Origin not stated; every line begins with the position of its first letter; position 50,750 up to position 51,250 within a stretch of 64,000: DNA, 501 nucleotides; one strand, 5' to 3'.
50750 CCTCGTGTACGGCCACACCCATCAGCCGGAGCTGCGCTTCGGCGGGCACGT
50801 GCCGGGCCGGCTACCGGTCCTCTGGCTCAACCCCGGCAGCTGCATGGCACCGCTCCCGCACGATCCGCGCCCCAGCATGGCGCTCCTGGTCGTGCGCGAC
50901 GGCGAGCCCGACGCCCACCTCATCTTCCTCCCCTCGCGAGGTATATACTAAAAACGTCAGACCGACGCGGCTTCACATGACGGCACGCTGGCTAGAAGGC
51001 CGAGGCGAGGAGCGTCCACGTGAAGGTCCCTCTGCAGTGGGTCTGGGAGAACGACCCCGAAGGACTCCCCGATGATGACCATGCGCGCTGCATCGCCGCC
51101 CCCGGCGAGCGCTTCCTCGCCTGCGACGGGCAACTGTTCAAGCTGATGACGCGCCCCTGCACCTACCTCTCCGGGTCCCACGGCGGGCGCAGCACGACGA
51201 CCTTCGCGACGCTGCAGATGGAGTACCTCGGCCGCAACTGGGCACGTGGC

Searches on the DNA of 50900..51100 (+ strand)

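Call 51: search_rna_families(source=window, start=50900, end=51100, threshold=evalue, max_evalue=10, show_alignments=3)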
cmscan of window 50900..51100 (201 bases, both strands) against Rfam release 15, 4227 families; matches with E-value up to 10: 0.
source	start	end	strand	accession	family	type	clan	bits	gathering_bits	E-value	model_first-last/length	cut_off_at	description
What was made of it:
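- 50956..51019 (+): Site 2: conserved 5' UTR of the WVW-family gene. It contains the 19-nt 5' module (50956-50974), the conserved block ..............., a small hairpin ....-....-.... (50990-51001) and the Shine-Dalgarno sequence GAGGAG (51007-51012). No Rfam hit at E<=10 (call 51).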

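Call 53: build_rna_model(alignment_id=A3, structure=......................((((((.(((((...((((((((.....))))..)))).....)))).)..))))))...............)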
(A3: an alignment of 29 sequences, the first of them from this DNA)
Model R1 built from alignment A3 (29 sequences, 94 columns); structure: as given.
model positions 89; base pairs 19; branch points 0; effective number of sequences 1.81; information 0.64 bits per position. Calibrated on 0.2 Mb of random sequence (short: E-values are rough).
structure used (alignment columns):
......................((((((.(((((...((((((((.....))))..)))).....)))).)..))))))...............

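Call 54: search_with_rna_model(model_id=R1, source=window, filters=off, max_evalue=10, show_alignments=4)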
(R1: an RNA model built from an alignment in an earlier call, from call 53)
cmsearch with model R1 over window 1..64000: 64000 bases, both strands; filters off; matches with E-value up to 10: 39.
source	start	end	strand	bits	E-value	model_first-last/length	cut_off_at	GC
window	50950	51038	+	102.8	5.4e-26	1-89/89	no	0.62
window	31073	31174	+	15.2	0.048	1-89/89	no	0.62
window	8718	8793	-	13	0.19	1-89/89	no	0.66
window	1510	1596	-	13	0.19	1-89/89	no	0.7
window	23892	23909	-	11.2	0.59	39-56/89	no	0.83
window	58236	58322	+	11.2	0.6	1-89/89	no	0.76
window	52907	52964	-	10.3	1.1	1-89/89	no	0.66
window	57786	57828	-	8.8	2.6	1-89/89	no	0.65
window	19370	19451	+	8.8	2.6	1-89/89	no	0.73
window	43228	43285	+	8.8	2.6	1-89/89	no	0.64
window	51190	51288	+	8.8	2.7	1-89/89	no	0.66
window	22244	22312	-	8.8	2.7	1-89/89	no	0.65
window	27222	27290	-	8.8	2.7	1-89/89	no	0.65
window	40990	41022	-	8.8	2.7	33-64/89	no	0.82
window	30211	30244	-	8.7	2.8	1-89/89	no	0.71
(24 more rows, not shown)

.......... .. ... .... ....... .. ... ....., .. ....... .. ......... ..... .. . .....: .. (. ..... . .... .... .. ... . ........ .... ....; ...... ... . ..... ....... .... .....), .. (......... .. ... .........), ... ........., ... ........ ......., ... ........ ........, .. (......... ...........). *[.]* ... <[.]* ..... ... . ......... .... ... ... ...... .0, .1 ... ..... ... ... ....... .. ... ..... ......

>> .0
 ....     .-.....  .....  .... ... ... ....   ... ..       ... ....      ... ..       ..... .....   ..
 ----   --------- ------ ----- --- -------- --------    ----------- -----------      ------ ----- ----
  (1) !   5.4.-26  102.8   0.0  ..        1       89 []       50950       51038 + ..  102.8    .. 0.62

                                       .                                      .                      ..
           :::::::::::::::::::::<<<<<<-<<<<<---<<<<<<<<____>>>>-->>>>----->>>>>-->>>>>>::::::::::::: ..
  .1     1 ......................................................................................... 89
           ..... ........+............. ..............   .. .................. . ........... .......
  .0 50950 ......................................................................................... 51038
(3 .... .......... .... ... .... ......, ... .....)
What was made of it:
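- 50956..51019 (+): R1 hit of 102.8 bits (call 54).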

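Call 56: search_with_rna_model(model_id=R1, sources=[L001, L002, L003, L004, L007, L008, L009, L010, L012, L013, L014, L015, L016, L017, L018, L019, L020, L021, L022, L023, L024, L025, L026, L027, L028, L029, L030, L031, L032, L033, L034, L035, L036, L037, L038, L039], max_evalue=5)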
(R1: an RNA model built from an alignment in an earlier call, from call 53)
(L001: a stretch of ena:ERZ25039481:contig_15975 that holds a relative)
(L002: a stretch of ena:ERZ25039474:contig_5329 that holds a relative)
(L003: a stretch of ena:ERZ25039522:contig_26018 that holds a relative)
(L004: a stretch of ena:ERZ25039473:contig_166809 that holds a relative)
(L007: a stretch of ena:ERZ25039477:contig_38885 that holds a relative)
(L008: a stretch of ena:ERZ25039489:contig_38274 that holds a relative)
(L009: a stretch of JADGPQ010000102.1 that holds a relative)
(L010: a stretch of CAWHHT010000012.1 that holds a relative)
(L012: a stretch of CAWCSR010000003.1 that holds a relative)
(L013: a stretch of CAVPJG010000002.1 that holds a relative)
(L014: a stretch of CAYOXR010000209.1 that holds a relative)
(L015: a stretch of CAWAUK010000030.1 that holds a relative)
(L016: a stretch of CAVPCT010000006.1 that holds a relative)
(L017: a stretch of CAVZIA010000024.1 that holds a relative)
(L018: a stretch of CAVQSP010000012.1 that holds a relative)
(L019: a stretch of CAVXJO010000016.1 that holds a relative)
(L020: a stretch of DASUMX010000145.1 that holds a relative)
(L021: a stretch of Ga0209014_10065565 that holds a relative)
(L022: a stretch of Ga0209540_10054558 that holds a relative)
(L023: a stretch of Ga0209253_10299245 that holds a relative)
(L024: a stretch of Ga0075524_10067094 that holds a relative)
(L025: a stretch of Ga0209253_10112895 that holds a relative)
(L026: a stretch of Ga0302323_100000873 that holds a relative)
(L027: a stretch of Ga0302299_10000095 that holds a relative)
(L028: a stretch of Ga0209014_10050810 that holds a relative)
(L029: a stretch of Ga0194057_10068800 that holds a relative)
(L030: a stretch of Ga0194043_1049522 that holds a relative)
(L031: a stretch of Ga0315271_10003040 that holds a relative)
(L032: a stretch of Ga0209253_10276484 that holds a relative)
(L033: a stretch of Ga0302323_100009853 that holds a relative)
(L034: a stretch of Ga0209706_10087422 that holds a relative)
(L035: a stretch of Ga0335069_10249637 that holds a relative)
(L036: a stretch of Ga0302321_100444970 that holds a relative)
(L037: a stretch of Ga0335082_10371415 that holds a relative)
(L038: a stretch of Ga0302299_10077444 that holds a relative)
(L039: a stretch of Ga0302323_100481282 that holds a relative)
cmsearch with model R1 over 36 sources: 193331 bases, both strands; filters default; matches with E-value up to 5: 51.
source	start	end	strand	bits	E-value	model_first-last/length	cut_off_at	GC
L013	3931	4019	+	114.8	8.8e-29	1-89/89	no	0.64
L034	692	780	+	113.2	2.4e-28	1-89/89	no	0.65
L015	3931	4019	+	111.3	7.8e-28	1-89/89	no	0.66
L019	3930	4019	+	111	9.5e-28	1-89/89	no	0.62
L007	9931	10019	+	109.9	2e-27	1-89/89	no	0.65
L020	812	901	+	109.8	2.1e-27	1-89/89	no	0.63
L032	950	1038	+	109.4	2.6e-27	1-89/89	no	0.7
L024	86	175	+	109.1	3.2e-27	1-89/89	no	0.63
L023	450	538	+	108.1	5.8e-27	1-89/89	no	0.64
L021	542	630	+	107.7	7.8e-27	1-89/89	no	0.69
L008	2931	3019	+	107.6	8.1e-27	1-89/89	no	0.64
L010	3931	4019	+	107.4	9e-27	1-89/89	no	0.64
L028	375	463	+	104.1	7.4e-26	1-89/89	no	0.66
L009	3846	3934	+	103.4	1.1e-25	1-89/89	no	0.64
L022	461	549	+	103.4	1.1e-25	1-89/89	no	0.64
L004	1931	2019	+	102.8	1.6e-25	1-89/89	no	0.62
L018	3931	4019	+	102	2.8e-25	1-89/89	no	0.66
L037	1101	1189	+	99.5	1.3e-24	1-89/89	no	0.64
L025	197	285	+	97.7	4.1e-24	1-89/89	no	0.63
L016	3931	4019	+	97.3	5.4e-24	1-89/89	no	0.65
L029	205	293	+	97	6.5e-24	1-89/89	no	0.64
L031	524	611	+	96.3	1e-23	1-89/89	no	0.65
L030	769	857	+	93.7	5.1e-23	1-89/89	no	0.64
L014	359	446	+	88.8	1.1e-21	1-89/89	no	0.61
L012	3933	4019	+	86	6.3e-21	1-89/89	no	0.63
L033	2932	3019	+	85.2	1.1e-20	1-89/89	no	0.62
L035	1797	1884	+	85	1.2e-20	1-89/89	no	0.64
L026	2932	3019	+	84.2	2e-20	1-89/89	no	0.6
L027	2932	3019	+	84.2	2e-20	1-89/89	no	0.6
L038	1403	1491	+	74.9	7.2e-18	1-89/89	no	0.7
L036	980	1069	+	61.9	2.6e-14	1-89/89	no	0.68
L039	1150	1239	+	61.9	2.6e-14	1-89/89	no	0.68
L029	795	883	+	42.5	4.9e-09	1-89/89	no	0.65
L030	1359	1447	+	42.5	4.9e-09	1-89/89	no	0.65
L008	3521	3602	+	37.3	1.3e-07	1-89/89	no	0.65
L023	1040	1124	+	34.4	8.3e-07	1-89/89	no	0.65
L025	787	873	+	33.3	1.6e-06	1-89/89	no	0.61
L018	4521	4605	+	29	2.5e-05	1-89/89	no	0.65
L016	4505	4593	+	25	0.00031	1-89/89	no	0.61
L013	4511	4595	+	24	0.00056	1-89/89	no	0.66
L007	10755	10832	+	14.9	0.17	1-89/89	no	0.74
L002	110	140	-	14.1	0.29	1-89/89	no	0.68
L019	8162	8242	+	14.1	0.29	1-89/89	no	0.73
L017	2367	2447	-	12.6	0.72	1-89/89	no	0.73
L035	1565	1615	-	11.9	1.2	1-89/89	no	0.61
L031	3464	3542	+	11.8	1.2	1-89/89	no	0.72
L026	1158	1177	-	11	2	37-58/89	no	0.9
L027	1158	1177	-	11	2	37-58/89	no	0.9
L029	1205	1260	-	10.3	3.1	1-89/89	no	0.71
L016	1869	1902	-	9.7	4.4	1-89/89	no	0.68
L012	794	824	+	9.7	4.5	33-64/89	no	0.74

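Call 57: search_with_rna_model(model_id=R1, sources=[L029, L008, L023, L025, L018, L016, L013], max_evalue=0.01, show_alignments=10)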
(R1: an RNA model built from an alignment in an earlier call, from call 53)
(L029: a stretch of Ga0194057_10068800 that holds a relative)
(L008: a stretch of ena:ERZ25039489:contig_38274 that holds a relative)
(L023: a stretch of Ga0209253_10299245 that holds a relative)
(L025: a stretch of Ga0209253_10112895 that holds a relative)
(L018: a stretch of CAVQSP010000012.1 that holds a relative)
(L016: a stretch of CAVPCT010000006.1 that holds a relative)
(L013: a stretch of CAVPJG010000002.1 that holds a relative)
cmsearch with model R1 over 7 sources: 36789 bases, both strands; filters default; matches with E-value up to 0.01: 14.
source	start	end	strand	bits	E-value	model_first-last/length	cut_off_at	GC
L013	3931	4019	+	114.8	1.7e-29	1-89/89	no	0.64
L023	450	538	+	108.1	1.1e-27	1-89/89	no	0.64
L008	2931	3019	+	107.6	1.5e-27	1-89/89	no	0.64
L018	3931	4019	+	102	5.4e-26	1-89/89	no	0.66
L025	197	285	+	97.7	7.8e-25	1-89/89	no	0.63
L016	3931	4019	+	97.3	1e-24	1-89/89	no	0.65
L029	205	293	+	97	1.2e-24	1-89/89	no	0.64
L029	795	883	+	42.5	9.3e-10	1-89/89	no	0.65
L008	3521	3602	+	37.3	2.5e-08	1-89/89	no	0.65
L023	1040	1124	+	34.4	1.6e-07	1-89/89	no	0.65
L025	787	873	+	33.3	3e-07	1-89/89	no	0.61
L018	4521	4605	+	29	4.7e-06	1-89/89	no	0.65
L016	4505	4593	+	25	5.8e-05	1-89/89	no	0.61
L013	4511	4595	+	24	0.00011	1-89/89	no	0.66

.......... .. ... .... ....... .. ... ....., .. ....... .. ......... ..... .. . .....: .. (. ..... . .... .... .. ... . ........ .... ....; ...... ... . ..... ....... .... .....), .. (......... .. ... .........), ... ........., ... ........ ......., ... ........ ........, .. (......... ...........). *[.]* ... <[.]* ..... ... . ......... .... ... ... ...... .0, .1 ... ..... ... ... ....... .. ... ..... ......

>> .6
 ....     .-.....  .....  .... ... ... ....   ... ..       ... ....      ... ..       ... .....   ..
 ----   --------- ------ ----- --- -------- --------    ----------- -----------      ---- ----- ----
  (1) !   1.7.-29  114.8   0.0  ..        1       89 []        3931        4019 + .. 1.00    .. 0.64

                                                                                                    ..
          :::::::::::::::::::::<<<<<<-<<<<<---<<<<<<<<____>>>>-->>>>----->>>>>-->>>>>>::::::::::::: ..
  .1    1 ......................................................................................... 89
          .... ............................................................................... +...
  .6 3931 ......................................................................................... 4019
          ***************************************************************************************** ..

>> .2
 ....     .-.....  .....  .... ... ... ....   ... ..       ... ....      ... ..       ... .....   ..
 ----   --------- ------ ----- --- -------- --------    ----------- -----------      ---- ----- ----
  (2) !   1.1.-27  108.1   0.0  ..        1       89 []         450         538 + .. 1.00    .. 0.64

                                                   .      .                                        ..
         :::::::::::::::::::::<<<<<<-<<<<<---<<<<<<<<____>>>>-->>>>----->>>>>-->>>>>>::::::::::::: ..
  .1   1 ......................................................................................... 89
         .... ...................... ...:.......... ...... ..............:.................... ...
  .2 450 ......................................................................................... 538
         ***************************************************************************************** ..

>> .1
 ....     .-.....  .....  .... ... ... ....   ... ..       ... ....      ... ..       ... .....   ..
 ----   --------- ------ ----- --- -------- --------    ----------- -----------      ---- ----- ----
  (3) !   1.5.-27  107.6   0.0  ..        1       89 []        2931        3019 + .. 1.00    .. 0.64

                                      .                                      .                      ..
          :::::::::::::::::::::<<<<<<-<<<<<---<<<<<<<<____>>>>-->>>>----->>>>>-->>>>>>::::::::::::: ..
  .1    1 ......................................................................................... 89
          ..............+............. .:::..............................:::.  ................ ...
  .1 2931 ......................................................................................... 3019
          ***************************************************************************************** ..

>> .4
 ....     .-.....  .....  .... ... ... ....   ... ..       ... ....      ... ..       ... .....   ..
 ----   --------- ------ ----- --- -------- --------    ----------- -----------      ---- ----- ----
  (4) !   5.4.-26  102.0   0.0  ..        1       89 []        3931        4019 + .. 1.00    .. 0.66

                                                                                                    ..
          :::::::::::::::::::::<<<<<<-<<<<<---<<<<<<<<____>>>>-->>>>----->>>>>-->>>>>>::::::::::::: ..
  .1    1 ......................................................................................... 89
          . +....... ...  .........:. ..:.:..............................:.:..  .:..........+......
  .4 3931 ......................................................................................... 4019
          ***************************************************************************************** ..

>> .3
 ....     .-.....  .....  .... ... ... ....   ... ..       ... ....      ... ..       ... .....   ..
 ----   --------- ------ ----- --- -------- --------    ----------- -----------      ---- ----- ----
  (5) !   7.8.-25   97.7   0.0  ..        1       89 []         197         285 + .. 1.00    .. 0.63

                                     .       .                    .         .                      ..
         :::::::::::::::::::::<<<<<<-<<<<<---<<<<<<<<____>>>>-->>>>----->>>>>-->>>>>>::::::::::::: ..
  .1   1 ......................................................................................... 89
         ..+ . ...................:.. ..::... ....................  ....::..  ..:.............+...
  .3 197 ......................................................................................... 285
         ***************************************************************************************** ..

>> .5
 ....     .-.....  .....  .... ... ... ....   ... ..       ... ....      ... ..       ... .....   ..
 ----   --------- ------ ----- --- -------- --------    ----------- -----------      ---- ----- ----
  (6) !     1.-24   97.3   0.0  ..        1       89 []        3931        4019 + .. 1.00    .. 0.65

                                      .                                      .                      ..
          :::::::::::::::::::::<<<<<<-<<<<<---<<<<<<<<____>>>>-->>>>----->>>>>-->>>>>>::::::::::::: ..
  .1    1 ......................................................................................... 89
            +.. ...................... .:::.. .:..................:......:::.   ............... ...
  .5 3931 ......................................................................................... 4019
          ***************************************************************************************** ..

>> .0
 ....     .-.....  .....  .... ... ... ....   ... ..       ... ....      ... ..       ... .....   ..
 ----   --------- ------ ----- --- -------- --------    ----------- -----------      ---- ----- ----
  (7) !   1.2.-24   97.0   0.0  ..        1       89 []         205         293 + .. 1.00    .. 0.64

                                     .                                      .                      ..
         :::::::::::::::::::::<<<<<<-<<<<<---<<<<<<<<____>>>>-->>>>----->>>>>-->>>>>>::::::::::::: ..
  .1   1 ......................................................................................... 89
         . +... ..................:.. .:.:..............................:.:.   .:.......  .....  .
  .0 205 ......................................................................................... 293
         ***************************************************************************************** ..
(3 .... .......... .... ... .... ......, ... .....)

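Call 87: search_with_rna_model(model_id=R1, sources=[window, L007, L008, L009, L010, L012, L013, L014, L015, L016, L018, L019, L020, L021, L023, L024, L025, L026, L028, L029, L030, L031, L032, L033, L034, L035, L036, L037, L038], max_evalue=0.001, make_alignment=true)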
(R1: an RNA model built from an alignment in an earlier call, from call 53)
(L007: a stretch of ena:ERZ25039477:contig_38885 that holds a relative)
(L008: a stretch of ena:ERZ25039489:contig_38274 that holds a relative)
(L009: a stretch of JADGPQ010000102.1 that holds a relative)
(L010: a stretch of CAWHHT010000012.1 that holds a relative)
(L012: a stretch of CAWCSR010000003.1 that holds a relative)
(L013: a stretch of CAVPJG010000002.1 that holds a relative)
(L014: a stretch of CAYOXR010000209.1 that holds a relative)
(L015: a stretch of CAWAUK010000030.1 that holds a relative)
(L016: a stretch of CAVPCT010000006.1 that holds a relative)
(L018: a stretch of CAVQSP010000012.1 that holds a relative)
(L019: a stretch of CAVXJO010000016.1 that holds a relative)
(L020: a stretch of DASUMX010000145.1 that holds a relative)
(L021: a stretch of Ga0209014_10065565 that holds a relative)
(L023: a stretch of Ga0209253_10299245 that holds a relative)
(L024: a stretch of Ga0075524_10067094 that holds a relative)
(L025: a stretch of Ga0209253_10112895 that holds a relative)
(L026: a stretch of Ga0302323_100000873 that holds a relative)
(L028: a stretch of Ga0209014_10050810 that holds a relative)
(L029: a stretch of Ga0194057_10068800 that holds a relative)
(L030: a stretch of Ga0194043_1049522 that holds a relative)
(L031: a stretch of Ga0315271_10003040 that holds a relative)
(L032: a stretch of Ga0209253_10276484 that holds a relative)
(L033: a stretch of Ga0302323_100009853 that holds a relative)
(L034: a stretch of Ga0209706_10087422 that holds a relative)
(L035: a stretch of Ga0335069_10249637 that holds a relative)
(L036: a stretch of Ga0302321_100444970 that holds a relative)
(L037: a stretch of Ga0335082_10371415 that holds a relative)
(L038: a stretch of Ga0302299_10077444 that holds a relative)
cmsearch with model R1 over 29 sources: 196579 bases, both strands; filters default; matches with E-value up to 0.001: 37.
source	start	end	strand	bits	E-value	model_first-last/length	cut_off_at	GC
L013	3931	4019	+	114.8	9e-29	1-89/89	no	0.64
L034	692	780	+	113.2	2.4e-28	1-89/89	no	0.65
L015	3931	4019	+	111.3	7.9e-28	1-89/89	no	0.66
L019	3930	4019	+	111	9.6e-28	1-89/89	no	0.62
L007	9931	10019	+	109.9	2e-27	1-89/89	no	0.65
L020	812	901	+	109.8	2.1e-27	1-89/89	no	0.63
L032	950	1038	+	109.4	2.6e-27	1-89/89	no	0.7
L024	86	175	+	109.1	3.2e-27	1-89/89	no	0.63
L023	450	538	+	108.1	5.9e-27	1-89/89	no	0.64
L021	542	630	+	107.7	7.9e-27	1-89/89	no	0.69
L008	2931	3019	+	107.6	8.3e-27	1-89/89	no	0.64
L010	3931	4019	+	107.4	9.2e-27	1-89/89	no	0.64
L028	375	463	+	104.1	7.5e-26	1-89/89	no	0.66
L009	3846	3934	+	103.4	1.1e-25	1-89/89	no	0.64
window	50950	51038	+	102.8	1.7e-25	1-89/89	no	0.62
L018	3931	4019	+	102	2.9e-25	1-89/89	no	0.66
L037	1101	1189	+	99.5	1.3e-24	1-89/89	no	0.64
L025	197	285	+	97.7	4.2e-24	1-89/89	no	0.63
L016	3931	4019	+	97.3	5.5e-24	1-89/89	no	0.65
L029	205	293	+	97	6.6e-24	1-89/89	no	0.64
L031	524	611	+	96.3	1e-23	1-89/89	no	0.65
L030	769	857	+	93.7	5.2e-23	1-89/89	no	0.64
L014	359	446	+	88.8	1.2e-21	1-89/89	no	0.61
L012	3933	4019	+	86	6.4e-21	1-89/89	no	0.63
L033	2932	3019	+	85.2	1.1e-20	1-89/89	no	0.62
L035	1797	1884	+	85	1.2e-20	1-89/89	no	0.64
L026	2932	3019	+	84.2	2e-20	1-89/89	no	0.6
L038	1403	1491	+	74.9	7.3e-18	1-89/89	no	0.7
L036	980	1069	+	61.9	2.6e-14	1-89/89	no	0.68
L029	795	883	+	42.5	5e-09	1-89/89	no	0.65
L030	1359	1447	+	42.5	5e-09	1-89/89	no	0.65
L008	3521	3602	+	37.3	1.3e-07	1-89/89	no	0.65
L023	1040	1124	+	34.4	8.4e-07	1-89/89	no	0.65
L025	787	873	+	33.3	1.6e-06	1-89/89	no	0.61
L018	4521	4605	+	29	2.5e-05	1-89/89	no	0.65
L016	4505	4593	+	25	0.00031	1-89/89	no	0.61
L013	4511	4595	+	24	0.00057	1-89/89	no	0.66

Alignment A6: 37 matches aligned to the model, 93 columns, each read 5' to 3' on its own strand. Consensus structure (alignment columns), stored with it:
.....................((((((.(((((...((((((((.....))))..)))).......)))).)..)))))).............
